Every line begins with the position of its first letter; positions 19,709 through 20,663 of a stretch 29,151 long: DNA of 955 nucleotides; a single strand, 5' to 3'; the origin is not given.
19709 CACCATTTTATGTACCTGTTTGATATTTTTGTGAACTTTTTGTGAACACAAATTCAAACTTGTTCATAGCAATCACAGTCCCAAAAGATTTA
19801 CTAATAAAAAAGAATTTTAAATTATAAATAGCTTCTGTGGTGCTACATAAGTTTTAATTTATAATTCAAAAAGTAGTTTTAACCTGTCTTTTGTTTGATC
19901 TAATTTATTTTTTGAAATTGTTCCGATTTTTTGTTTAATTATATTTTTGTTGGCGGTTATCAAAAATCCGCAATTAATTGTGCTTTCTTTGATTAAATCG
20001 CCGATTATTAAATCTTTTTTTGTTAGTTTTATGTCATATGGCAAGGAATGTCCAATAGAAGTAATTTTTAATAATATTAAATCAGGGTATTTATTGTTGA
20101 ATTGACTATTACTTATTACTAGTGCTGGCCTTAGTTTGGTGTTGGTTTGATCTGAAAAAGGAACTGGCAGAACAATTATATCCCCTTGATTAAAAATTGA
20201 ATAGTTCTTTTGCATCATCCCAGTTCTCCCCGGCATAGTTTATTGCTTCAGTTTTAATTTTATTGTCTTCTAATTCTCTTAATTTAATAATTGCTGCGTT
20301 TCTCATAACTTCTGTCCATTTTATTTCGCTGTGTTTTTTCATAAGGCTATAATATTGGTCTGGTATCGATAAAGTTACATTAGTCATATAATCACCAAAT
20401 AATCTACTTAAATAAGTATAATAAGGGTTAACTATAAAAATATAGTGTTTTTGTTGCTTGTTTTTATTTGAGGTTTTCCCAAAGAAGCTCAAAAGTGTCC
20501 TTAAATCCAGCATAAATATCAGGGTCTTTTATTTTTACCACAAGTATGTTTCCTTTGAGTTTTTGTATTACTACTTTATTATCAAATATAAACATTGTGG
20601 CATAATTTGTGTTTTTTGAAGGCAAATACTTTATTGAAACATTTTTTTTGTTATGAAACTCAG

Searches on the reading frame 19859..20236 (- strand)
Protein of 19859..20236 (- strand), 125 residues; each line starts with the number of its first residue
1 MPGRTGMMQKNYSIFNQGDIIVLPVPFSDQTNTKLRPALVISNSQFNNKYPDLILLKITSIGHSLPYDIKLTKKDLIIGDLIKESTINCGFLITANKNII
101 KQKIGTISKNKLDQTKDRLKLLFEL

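Call 6: search_protein_families(library=ncbifam, proteins=[window:19859-20236:-], max_evalue=1)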
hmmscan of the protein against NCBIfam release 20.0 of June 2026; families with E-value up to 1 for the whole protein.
window:19859-20236:- (125 aa): 2 families
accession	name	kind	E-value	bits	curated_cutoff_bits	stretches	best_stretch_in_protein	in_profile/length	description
NF007386.0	PRK09907.1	equivalog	3.6e-05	23.7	120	1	14-122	6-109/111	endoribonuclease MazF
NF007320.0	PRK09812.1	equivalog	0.069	13.2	129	1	13-50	5-44/116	type II toxin-antitoxin system ChpB family toxin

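Call 51: search_protein_families(library=pfam, proteins=[window:19859-20236:-], max_evalue=1)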
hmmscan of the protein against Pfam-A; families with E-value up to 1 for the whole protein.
window:19859-20236:- (125 aa): 1 family
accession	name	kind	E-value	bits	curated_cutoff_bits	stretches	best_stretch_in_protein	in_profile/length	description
PF02452.23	PemK_toxin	-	2e-14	54.2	23.1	1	17-123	2-109/109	PemK-like, MazF-like toxin of type II toxin-antitoxin system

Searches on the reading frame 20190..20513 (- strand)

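Call 6: search_protein_families(library=ncbifam, proteins=[window:20190-20513:-], max_evalue=1)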
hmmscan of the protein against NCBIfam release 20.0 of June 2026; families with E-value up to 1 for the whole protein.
window:20190-20513:- (107 aa): 1 family
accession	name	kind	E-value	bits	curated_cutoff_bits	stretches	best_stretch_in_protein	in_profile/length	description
NF050799.1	TA_anti_VapB_Sulfo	equivalog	0.026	15.1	60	1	48-91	4-46/69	type II toxin-antitoxin system VapB family antitoxin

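Call 51: search_protein_families(library=pfam, proteins=[window:20190-20513:-], max_evalue=1)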
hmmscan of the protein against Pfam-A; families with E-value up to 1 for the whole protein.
window:20190-20513:- (107 aa): 0 families
